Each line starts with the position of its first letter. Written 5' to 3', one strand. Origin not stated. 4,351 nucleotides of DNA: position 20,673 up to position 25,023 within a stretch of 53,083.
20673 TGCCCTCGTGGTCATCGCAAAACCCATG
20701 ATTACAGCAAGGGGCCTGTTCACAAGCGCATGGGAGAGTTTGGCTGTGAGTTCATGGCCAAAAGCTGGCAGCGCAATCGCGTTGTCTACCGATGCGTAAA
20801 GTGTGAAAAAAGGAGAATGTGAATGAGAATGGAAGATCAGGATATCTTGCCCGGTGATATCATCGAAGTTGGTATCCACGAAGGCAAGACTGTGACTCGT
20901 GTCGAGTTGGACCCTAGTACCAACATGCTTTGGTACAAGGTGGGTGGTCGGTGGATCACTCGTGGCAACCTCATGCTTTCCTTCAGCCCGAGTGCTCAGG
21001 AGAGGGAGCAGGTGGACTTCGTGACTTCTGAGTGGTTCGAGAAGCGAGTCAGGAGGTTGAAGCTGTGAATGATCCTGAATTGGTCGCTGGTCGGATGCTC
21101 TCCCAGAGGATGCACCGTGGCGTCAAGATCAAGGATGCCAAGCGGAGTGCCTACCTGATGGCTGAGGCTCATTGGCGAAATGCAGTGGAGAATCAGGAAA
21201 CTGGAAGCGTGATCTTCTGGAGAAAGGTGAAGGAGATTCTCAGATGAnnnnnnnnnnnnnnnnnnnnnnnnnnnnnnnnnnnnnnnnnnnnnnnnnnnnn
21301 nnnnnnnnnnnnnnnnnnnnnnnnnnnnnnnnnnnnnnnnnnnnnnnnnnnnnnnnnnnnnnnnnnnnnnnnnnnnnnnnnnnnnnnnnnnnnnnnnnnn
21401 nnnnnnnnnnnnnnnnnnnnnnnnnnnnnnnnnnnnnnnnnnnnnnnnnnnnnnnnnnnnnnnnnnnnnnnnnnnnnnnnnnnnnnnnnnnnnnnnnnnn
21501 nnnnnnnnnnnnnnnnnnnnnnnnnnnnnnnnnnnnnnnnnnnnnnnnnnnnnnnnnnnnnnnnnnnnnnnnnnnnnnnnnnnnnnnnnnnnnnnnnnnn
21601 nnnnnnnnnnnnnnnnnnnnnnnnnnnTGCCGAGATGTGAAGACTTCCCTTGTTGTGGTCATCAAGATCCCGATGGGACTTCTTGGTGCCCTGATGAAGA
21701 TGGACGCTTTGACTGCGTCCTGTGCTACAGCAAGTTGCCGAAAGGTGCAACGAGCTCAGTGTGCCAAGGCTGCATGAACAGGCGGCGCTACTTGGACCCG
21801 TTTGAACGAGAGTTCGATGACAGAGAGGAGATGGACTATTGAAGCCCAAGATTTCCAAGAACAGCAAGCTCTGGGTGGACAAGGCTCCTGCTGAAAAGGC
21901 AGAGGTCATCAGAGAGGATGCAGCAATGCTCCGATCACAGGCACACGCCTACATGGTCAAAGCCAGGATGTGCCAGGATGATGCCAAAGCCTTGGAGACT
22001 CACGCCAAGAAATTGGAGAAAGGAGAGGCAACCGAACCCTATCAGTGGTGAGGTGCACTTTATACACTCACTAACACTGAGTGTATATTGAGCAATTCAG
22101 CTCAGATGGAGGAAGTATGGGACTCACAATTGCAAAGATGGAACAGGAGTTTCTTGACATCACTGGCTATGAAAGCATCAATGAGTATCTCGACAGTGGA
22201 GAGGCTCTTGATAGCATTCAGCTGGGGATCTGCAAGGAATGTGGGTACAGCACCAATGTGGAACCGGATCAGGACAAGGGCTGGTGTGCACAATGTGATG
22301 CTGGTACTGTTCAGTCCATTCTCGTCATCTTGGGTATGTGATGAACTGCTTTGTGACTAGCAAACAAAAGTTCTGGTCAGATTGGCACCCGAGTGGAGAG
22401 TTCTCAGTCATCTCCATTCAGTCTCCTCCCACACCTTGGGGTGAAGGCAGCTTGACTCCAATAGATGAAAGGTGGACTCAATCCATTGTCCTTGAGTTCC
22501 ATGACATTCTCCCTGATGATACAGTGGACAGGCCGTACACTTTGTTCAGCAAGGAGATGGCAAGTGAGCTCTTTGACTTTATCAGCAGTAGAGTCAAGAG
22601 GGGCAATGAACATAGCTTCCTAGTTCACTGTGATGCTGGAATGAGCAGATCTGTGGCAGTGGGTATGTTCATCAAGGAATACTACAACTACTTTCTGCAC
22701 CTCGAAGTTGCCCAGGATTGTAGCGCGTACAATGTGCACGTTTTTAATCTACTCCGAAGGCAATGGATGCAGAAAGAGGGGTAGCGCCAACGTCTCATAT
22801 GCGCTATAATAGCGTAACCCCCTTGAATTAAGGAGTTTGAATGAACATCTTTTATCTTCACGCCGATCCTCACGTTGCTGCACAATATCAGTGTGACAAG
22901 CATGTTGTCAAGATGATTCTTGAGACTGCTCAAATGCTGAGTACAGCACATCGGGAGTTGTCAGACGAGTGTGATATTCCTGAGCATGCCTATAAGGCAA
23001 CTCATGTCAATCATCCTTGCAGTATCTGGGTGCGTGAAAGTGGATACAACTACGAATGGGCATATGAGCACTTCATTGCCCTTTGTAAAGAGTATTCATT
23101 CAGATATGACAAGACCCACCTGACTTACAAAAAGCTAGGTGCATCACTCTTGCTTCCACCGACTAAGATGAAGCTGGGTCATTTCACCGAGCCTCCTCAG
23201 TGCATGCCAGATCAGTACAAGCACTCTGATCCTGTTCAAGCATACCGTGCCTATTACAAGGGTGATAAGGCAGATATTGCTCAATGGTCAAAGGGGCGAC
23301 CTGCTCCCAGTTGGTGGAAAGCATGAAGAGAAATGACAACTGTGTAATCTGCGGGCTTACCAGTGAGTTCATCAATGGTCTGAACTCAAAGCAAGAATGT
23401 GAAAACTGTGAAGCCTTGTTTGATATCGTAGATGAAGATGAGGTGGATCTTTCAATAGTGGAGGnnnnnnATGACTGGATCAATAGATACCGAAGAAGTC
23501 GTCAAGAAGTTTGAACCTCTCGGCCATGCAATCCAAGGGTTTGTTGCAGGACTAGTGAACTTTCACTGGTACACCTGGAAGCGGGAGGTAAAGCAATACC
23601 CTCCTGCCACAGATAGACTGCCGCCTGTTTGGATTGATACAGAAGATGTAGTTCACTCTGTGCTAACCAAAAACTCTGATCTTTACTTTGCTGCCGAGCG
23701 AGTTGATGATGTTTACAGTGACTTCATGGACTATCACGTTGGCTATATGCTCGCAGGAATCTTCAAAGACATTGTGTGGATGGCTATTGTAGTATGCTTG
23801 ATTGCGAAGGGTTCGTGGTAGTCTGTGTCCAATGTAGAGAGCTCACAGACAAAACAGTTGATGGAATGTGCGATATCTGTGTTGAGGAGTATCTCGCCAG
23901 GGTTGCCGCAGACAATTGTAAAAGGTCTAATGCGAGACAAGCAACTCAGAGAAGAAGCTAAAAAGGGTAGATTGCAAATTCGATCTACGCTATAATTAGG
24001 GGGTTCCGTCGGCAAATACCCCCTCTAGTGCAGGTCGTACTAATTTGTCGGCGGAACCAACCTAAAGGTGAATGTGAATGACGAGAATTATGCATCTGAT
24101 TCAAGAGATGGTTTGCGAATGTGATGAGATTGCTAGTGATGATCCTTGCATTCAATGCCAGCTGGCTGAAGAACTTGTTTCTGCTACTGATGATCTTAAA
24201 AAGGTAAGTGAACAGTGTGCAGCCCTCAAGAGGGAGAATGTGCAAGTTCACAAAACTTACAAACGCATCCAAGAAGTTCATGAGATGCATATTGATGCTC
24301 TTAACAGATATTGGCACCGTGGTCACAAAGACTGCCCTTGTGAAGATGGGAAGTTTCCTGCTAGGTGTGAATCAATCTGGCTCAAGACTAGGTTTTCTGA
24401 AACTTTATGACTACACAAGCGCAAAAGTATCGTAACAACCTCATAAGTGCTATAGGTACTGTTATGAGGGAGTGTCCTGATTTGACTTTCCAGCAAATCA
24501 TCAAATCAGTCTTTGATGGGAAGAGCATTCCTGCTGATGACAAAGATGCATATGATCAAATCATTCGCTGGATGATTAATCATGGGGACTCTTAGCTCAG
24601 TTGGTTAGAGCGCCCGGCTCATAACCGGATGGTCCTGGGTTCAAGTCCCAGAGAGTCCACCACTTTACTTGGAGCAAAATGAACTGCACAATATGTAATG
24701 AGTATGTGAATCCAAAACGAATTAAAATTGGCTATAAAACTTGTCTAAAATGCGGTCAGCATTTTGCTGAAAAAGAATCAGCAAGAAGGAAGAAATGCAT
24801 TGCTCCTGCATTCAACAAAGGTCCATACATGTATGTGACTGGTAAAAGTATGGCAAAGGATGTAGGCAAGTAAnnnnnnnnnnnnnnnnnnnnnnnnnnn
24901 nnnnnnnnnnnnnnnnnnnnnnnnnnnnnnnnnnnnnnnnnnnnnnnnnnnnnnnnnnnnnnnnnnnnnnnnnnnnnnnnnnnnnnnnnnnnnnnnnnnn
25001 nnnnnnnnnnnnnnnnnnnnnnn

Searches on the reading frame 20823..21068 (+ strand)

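Call 48: search_protein_families(library=pfam, proteins=[window:20823-21068:+], max_evalue=1)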
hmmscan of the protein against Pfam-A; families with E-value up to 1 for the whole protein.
window:20823-21068:+ (81 aa): 1 family
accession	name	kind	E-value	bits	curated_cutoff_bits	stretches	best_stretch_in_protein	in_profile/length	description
PF22295.1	DUF6967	-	0.037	14.3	27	1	15-44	33-62/65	Family of unknown function (DUF6967)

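Call 49: search_protein_families(library=phrogs, proteins=[window:20823-21068:+], max_evalue=0.01)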
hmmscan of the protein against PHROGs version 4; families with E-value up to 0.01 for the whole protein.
window:20823-21068:+ (81 aa): 0 families

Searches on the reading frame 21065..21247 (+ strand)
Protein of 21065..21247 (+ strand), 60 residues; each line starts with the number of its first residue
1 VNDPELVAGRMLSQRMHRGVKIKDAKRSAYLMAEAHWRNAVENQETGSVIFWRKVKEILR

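Call 48: search_protein_families(library=pfam, proteins=[window:21065-21247:+], max_evalue=1)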
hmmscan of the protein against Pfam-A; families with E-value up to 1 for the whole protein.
window:21065-21247:+ (60 aa): 2 families
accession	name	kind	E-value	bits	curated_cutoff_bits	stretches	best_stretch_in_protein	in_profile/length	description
PF21129.3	TibC_1st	-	0.041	14.4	27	1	31-57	16-42/63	Glycosyltransferase TibC, N-terminal domain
PF23502.1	YdgV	-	0.2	12.1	27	1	31-40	23-32/33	YdgV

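Call 49: search_protein_families(library=phrogs, proteins=[window:21065-21247:+], max_evalue=0.01)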
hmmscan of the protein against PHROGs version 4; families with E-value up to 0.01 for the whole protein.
window:21065-21247:+ (60 aa): 0 families

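Call 74: search_solved_structures(query=window:21065-21247:+, max_evalue=10)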
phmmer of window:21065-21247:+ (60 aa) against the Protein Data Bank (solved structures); distinct sequences matched with E-value up to 10: 0.

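Call 79: predict_structure(protein=window:21065-21247:+)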
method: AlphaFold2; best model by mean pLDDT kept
length: 60 residues; sequences in the alignment: 1
mean_pLDDT: 96.2   pTM: 0.80
mean pLDDT of the five models: 96.2, 85.6, 76.4, 73.5, 70.8
residues with pLDDT >= 90: 58; 70-90: 1; 50-70: 1; < 50: 0
segments of 3 or more residues with pLDDT < 50: none
pLDDT, mean of each block of 10 residues (from residue 1): 92 97 97 98 97 97
secondary structure, 60 per line:
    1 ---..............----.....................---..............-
elements in order: H4-17 H22-42 H46-59

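Call 81: fold_search(model_id=the predicted structure, library=pdb)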
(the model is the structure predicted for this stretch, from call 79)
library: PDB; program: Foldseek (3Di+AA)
matches with E <= 10: 45; with E <= 0.001: 0
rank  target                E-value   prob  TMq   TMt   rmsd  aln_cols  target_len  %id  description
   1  6d5x_A                9.5e-01  0.54  0.56  0.24   6.7        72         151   15  Structure of Human ATP:Cobalamin Adenosyltransferase bound to ATP, Adenosylcobalamin, and Triphosphate (released 2018-10-10)
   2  7ruv_B                1.2e+00  0.44  0.56  0.26   6.5        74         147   15  Structure of Human ATP:Cobalamin Adenosyltransferase E193K bound to adenosylcobalamin (released 2021-11-24)
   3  7ruu_A                1.2e+00  0.44  0.57  0.25   6.6        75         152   15  Structure of Human ATP:Cobalamin Adenosyltransferase R190C bound to adenosylcobalamin (released 2021-11-24)
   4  7ruu_D                1.4e+00  0.44  0.58  0.26   6.4        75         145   15  Structure of Human ATP:Cobalamin Adenosyltransferase R190C bound to adenosylcobalamin (released 2021-11-24)
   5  7ruu_C                1.4e+00  0.44  0.58  0.26   6.5        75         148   15  Structure of Human ATP:Cobalamin Adenosyltransferase R190C bound to adenosylcobalamin (released 2021-11-24)
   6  7ruv_C                1.5e+00  0.41  0.57  0.25   6.5        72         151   15  Structure of Human ATP:Cobalamin Adenosyltransferase E193K bound to adenosylcobalamin (released 2021-11-24)
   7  7ruu_B                1.5e+00  0.38  0.57  0.26   6.6        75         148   15  Structure of Human ATP:Cobalamin Adenosyltransferase R190C bound to adenosylcobalamin (released 2021-11-24)
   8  6d5x_C                1.5e+00  0.35  0.54  0.20   6.5        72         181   17  Structure of Human ATP:Cobalamin Adenosyltransferase bound to ATP, Adenosylcobalamin, and Triphosphate (released 2018-10-10)
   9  7ruv_A                1.6e+00  0.41  0.58  0.26   6.4        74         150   15  Structure of Human ATP:Cobalamin Adenosyltransferase E193K bound to adenosylcobalamin (released 2021-11-24)
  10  7rut_A                1.6e+00  0.41  0.58  0.21   6.4        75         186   15  Structure of Human ATP:Cobalamin Adenosyltransferase R190C bound to ATP (released 2021-11-24)
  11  6d5k_C                1.7e+00  0.35  0.55  0.21   6.5        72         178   17  Structure of Human ATP:Cobalamin Adenosyltransferase bound to ATP, and Adenosylcobalamin (released 2018-10-10)
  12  6d5x_B                1.8e+00  0.38  0.58  0.22   6.5        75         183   15  Structure of Human ATP:Cobalamin Adenosyltransferase bound to ATP, Adenosylcobalamin, and Triphosphate (released 2018-10-10)
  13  8e12_B                2.0e+00  0.14  0.42  0.20   7.2        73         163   20  Homotrimeric variant of tcTRP9, BGL14 (released 2023-04-12)
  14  7rut_D                2.1e+00  0.35  0.57  0.20   6.5        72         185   15  Structure of Human ATP:Cobalamin Adenosyltransferase R190C bound to ATP (released 2021-11-24)
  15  6d5k_A                3.5e+00  0.21  0.56  0.24   6.6        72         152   15  Structure of Human ATP:Cobalamin Adenosyltransferase bound to ATP, and Adenosylcobalamin (released 2018-10-10)
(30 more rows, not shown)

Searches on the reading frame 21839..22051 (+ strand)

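Call 48: search_protein_families(library=pfam, proteins=[window:21839-22051:+], max_evalue=1)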
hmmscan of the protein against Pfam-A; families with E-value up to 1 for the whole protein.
window:21839-22051:+ (70 aa): 1 family
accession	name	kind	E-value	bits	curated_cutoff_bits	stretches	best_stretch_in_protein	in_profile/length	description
PF08998.16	Epsilon_antitox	-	0.14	13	25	1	20-54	8-42/82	Bacterial epsilon antitoxin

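Call 49: search_protein_families(library=phrogs, proteins=[window:21839-22051:+], max_evalue=0.01)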
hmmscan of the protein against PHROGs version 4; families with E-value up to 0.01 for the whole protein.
window:21839-22051:+ (70 aa): 0 families

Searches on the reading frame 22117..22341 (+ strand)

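Call 48: search_protein_families(library=pfam, proteins=[window:22117-22341:+], max_evalue=1)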
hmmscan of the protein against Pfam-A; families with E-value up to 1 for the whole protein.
window:22117-22341:+ (74 aa): 1 family
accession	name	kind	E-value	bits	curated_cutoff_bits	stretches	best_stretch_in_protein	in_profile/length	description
PF01155.25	HypA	-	0.14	12.6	28.9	1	37-66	71-98/112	Hydrogenase/urease nickel incorporation, metallochaperone, hypA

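Call 49: search_protein_families(library=phrogs, proteins=[window:22117-22341:+], max_evalue=0.01)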
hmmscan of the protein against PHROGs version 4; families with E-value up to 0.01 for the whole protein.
window:22117-22341:+ (74 aa): 0 families

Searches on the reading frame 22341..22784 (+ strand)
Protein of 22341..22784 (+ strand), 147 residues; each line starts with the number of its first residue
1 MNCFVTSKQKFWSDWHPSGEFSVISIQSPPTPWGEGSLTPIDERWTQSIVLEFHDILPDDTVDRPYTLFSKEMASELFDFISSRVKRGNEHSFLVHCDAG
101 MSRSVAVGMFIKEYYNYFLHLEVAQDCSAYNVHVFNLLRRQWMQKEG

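Call 48: search_protein_families(library=pfam, proteins=[window:22341-22784:+], max_evalue=1)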
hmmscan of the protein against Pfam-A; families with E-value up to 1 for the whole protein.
window:22341-22784:+ (147 aa): 2 families
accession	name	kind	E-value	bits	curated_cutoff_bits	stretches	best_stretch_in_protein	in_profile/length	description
PF00782.25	DSPc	-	0.00021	21.6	33.5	1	75-107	60-90/133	Dual specificity phosphatase, catalytic domain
PF04179.17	Init_tRNA_PT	-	0.06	14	22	1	75-111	22-58/114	Rit1 DUSP-like domain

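Call 49: search_protein_families(library=phrogs, proteins=[window:22341-22784:+], max_evalue=0.01)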
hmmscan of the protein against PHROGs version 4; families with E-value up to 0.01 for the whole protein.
window:22341-22784:+ (147 aa): 1 family
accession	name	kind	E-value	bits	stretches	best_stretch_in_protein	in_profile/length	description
phrog_5614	-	unknown function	3.8e-16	60.4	1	23-144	26-139/161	-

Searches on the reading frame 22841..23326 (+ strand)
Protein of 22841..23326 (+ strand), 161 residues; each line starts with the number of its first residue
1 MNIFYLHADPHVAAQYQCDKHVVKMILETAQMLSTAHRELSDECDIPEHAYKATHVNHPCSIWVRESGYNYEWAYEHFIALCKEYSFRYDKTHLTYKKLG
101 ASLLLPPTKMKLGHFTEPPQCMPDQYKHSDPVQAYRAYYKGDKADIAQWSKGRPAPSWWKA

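Call 94: search_protein_families(library=pfam, proteins=[window:22841-23326:+], max_evalue=0.1)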
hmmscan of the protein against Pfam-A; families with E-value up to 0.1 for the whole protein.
window:22841-23326:+ (161 aa): 2 families
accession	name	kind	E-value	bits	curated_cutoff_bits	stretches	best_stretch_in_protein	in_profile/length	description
PF03013.19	Pyr_excise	-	8.1e-07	29.8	23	1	1-93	1-77/81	Pyrimidine dimer DNA glycosylase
PF01575.25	MaoC_dehydratas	-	0.064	13.3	27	0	2-47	32-74/123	MaoC like domain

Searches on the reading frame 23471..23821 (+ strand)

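Call 48: search_protein_families(library=pfam, proteins=[window:23471-23821:+], max_evalue=1)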
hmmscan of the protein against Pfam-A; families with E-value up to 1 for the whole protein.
window:23471-23821:+ (116 aa): 2 families
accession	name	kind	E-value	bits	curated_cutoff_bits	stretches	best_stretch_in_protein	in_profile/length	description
PF17637.8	DUF5516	-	0.053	13.5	25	0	105-116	10-21/34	Family of unknown function (DUF5516)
PF17551.7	DUF5463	-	0.16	12.3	30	1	103-111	16-24/32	Family of unknown function (DUF5463)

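Call 49: search_protein_families(library=phrogs, proteins=[window:23471-23821:+], max_evalue=0.01)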
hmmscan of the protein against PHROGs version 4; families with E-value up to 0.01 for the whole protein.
window:23471-23821:+ (116 aa): 0 families

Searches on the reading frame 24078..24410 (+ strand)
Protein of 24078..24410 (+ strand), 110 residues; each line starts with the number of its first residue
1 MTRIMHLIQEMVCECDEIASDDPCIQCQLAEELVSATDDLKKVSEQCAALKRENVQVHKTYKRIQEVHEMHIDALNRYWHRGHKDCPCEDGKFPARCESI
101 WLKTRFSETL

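Call 94: search_protein_families(library=pfam, proteins=[window:24078-24410:+], max_evalue=0.1)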
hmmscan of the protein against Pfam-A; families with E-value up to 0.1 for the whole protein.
window:24078-24410:+ (110 aa): 5 families
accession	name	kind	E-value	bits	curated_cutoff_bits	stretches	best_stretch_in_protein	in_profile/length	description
PF25474.1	TPR_TmcB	-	0.006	16.9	27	1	28-78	44-94/125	TmcB, TPR repeats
PF07061.16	Swi5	-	0.039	14.5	22.1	1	38-78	3-46/80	Swi5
PF20651.3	EXOC6_Sec15_N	-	0.062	13.7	27.2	1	28-70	40-82/170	Exocyst complex component EXOC6/Sec15, N-terminal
PF20663.3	COG4_N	-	0.084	13.4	27.3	0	28-71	20-63/107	Conserved oligomeric Golgi complex subunit 4, N-terminal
PF06133.16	Com_YlbF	-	0.09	13.7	23.9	0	16-76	10-70/105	Control of competence regulator ComK, YlbF/YmcA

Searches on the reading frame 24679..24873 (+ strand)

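Call 94: search_protein_families(library=pfam, proteins=[window:24679-24873:+], max_evalue=0.1)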
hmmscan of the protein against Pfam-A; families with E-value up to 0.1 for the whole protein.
window:24679-24873:+ (64 aa): 4 families
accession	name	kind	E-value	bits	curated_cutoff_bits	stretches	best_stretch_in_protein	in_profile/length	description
PF15227.12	zf-C3HC4_4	-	0.0028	18.2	30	1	3-40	1-39/42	zinc finger of C3HC4-type, RING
PF13913.12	zf-C2HC_2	-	0.0066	16.6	27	0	21-32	4-15/25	zinc-finger of a C2HC-type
PF14149.11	YhfH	-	0.0067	16.7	27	1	17-40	11-34/37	YhfH-like protein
PF18439.7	zf_UBZ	-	0.035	14.2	25.6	0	20-33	3-16/32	Ubiquitin-Binding Zinc Finger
